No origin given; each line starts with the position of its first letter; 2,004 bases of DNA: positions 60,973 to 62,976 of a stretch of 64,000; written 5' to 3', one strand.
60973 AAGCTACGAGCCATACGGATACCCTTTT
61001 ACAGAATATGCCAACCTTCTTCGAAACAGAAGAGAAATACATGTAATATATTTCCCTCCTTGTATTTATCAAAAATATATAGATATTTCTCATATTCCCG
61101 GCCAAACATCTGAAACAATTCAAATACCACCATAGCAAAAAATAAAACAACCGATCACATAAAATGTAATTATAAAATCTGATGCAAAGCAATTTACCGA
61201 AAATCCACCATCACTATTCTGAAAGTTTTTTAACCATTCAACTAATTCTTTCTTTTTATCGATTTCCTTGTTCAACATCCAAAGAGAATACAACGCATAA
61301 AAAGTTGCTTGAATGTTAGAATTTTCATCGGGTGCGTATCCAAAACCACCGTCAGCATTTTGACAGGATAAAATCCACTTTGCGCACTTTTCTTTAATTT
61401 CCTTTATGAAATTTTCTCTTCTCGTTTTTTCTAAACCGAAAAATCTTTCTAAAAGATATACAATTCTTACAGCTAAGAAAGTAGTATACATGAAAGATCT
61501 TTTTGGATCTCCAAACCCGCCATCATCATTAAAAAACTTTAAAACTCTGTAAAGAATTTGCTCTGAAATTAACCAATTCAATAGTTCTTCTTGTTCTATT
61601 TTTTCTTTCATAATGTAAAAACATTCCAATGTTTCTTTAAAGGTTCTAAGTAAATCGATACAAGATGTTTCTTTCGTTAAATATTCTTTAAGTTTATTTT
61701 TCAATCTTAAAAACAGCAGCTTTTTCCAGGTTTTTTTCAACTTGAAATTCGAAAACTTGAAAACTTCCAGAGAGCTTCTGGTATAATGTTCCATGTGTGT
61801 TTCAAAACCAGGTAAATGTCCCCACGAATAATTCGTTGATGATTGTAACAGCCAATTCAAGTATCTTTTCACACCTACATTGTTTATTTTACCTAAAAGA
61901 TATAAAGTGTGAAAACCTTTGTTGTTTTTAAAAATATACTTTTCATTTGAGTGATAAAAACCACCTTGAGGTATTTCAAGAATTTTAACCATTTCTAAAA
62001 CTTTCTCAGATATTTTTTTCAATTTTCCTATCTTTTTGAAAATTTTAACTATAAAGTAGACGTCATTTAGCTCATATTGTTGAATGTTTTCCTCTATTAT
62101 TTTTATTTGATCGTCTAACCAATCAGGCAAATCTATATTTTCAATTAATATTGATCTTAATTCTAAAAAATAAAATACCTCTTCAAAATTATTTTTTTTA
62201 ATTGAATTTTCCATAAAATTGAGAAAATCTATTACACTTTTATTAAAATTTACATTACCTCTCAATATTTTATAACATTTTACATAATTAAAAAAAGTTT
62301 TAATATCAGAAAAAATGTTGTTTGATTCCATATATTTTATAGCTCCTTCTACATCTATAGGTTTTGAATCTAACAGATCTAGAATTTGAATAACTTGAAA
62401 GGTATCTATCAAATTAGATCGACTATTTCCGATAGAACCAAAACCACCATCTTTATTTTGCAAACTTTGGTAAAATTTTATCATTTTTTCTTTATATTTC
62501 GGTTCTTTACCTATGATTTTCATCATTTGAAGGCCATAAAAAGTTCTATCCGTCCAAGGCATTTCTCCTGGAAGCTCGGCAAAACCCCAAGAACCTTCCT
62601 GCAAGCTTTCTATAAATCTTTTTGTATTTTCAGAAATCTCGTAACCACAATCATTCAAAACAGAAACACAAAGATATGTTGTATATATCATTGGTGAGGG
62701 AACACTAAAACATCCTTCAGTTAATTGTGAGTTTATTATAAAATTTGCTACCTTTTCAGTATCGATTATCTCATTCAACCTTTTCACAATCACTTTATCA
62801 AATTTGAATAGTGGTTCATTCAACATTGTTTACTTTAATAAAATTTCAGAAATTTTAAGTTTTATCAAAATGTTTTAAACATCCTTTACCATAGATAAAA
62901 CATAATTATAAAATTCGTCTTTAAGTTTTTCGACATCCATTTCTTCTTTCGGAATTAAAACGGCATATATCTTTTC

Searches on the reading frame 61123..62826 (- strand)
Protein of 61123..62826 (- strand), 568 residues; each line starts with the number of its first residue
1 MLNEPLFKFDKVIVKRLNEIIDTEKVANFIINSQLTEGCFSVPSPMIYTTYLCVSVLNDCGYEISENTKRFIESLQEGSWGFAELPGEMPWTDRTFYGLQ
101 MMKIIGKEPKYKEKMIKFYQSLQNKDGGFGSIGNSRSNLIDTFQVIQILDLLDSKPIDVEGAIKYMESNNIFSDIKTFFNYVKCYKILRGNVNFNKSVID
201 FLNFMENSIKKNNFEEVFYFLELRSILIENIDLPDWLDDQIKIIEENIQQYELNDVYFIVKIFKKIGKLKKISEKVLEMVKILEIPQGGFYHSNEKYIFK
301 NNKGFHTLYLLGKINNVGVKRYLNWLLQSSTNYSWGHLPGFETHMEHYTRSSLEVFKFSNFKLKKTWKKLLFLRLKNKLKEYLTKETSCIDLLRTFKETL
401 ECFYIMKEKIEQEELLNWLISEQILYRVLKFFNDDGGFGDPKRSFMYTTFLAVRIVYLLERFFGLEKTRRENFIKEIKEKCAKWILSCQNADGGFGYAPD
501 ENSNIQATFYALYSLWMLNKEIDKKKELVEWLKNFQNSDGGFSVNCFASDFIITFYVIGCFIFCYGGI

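Call 9: search_protein_families(library=pfam, proteins=[window:61123-62826:-], max_evalue=0.00001)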
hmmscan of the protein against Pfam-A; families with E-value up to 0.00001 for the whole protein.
window:61123-62826:- (568 aa): 5 families
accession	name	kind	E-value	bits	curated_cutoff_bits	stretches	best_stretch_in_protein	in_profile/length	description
PF00432.27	Prenyltrans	-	1.9e-28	100.2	26.5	2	472-545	46-123/304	Prenyltransferase alpha-alpha toroid domain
PF05817.20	Ribophorin_II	-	1.6e-08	34.9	23.4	0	158-280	5-125/240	Ribophorin II N-terminal domain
PF13243.12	SQHop_cyclase_C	-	4.3e-08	33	26.1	0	473-498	204-229/319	Squalene-hopene cyclase C-terminal domain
PF13249.12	SQHop_cyclase_N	-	1.2e-06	28.4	26.2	0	475-524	44-93/291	Squalene-hopene cyclase N-terminal domain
PF07678.20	TED_complement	-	1.8e-06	27.7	22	0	503-543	258-297/312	A-macroglobulin TED domain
